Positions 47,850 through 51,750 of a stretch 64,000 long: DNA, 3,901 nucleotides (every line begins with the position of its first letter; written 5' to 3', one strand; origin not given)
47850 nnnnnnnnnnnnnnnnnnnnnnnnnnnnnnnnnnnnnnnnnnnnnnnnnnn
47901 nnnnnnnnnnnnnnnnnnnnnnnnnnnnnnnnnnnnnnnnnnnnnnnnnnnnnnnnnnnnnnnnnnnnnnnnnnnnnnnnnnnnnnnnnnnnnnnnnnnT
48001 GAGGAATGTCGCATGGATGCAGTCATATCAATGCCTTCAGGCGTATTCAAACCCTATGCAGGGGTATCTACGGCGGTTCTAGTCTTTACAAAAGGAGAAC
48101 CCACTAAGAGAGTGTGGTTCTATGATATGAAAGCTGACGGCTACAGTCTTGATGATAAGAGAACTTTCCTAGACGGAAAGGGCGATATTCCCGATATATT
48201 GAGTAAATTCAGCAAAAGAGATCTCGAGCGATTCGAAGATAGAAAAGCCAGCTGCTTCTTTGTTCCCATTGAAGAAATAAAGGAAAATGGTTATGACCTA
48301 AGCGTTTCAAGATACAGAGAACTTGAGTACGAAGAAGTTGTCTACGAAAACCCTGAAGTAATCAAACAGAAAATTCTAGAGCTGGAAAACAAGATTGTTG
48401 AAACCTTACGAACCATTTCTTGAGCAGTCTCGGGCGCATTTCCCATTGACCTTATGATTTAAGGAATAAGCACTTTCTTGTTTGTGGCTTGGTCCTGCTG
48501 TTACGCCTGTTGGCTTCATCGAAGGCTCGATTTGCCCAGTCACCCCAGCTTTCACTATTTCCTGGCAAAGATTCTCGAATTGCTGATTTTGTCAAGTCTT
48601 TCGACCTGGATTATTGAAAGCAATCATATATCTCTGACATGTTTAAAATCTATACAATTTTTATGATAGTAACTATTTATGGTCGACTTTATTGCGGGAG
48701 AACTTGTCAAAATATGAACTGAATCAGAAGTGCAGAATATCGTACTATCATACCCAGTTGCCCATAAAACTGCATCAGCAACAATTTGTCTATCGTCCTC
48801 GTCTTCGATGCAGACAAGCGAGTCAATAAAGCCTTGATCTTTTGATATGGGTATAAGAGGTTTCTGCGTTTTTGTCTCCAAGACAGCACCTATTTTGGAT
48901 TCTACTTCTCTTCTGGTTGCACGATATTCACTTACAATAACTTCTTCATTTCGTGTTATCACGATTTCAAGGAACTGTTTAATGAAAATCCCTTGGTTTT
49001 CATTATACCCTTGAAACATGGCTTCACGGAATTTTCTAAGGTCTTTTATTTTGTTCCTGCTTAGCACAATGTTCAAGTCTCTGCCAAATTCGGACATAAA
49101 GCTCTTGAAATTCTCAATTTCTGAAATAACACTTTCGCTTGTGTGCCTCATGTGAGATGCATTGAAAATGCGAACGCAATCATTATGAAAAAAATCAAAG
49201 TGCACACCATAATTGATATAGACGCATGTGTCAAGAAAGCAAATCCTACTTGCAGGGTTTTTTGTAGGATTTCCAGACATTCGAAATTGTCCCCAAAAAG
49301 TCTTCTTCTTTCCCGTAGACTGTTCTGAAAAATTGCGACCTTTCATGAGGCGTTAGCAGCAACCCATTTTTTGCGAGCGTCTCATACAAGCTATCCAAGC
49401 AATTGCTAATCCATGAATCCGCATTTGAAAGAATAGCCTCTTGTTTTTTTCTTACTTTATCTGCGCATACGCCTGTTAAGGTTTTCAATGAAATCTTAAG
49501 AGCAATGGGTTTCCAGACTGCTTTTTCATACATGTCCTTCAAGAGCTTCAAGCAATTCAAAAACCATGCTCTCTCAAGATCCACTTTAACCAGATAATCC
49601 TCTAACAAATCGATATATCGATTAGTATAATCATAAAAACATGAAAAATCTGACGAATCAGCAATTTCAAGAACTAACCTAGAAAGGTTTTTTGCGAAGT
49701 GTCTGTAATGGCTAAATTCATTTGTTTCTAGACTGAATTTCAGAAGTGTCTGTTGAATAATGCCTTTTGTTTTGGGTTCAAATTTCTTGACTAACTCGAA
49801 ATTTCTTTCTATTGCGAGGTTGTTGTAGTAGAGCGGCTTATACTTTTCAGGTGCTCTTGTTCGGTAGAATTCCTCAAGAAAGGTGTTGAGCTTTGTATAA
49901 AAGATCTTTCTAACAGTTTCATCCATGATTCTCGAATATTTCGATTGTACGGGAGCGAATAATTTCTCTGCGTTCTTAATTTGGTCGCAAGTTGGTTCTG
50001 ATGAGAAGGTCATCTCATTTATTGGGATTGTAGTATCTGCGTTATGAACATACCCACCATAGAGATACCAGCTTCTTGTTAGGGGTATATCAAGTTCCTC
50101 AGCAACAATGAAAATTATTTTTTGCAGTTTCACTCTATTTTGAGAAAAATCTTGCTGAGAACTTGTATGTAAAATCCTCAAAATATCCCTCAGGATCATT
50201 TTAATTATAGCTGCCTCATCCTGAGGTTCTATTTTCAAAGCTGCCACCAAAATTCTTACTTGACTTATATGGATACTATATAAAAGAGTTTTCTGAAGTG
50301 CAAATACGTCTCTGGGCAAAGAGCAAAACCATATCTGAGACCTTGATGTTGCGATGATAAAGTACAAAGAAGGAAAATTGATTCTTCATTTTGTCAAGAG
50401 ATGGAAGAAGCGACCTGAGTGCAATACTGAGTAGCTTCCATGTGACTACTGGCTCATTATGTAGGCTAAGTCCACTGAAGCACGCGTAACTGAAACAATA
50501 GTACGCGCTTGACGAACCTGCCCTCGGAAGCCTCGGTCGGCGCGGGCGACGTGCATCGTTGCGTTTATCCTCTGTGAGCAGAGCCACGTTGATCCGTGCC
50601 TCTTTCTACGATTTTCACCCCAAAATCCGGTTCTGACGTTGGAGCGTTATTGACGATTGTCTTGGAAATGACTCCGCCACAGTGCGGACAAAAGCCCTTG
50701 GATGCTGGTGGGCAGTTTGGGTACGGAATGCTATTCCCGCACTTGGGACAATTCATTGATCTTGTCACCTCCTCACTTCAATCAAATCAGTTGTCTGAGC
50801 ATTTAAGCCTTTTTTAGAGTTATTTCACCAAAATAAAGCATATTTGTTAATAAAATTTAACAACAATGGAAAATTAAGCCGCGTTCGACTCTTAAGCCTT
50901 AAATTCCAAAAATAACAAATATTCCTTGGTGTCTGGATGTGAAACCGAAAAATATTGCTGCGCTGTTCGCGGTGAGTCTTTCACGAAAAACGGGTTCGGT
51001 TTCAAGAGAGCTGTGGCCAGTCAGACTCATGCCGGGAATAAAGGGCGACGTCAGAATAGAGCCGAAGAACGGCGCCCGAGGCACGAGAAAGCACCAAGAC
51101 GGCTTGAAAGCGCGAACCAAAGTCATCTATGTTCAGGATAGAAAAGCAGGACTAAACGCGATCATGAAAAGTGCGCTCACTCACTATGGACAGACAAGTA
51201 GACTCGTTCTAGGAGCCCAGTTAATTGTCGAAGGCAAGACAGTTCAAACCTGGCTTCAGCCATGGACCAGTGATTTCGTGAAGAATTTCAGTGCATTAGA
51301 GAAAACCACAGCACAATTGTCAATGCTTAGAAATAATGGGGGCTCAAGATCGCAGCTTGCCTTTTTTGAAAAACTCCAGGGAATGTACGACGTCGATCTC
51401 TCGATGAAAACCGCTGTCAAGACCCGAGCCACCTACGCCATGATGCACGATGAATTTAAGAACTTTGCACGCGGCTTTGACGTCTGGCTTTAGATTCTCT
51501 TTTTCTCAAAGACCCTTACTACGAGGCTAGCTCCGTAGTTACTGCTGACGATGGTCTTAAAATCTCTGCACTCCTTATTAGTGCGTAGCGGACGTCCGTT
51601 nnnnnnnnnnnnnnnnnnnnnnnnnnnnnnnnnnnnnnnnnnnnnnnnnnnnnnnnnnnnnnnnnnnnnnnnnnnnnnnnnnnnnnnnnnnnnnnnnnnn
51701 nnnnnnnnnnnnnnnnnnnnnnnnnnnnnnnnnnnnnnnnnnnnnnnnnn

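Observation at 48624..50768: Minus-strand cassette next to the R-M locus: zinc ribbon, Panacea-like 373-aa protein, and PIN-like protein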

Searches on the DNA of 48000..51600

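Call 93: search_rna_families(source=window, start=48000, end=51600, threshold=evalue, max_evalue=1)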
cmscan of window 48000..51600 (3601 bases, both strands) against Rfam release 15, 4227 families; matches with E-value up to 1: 0.
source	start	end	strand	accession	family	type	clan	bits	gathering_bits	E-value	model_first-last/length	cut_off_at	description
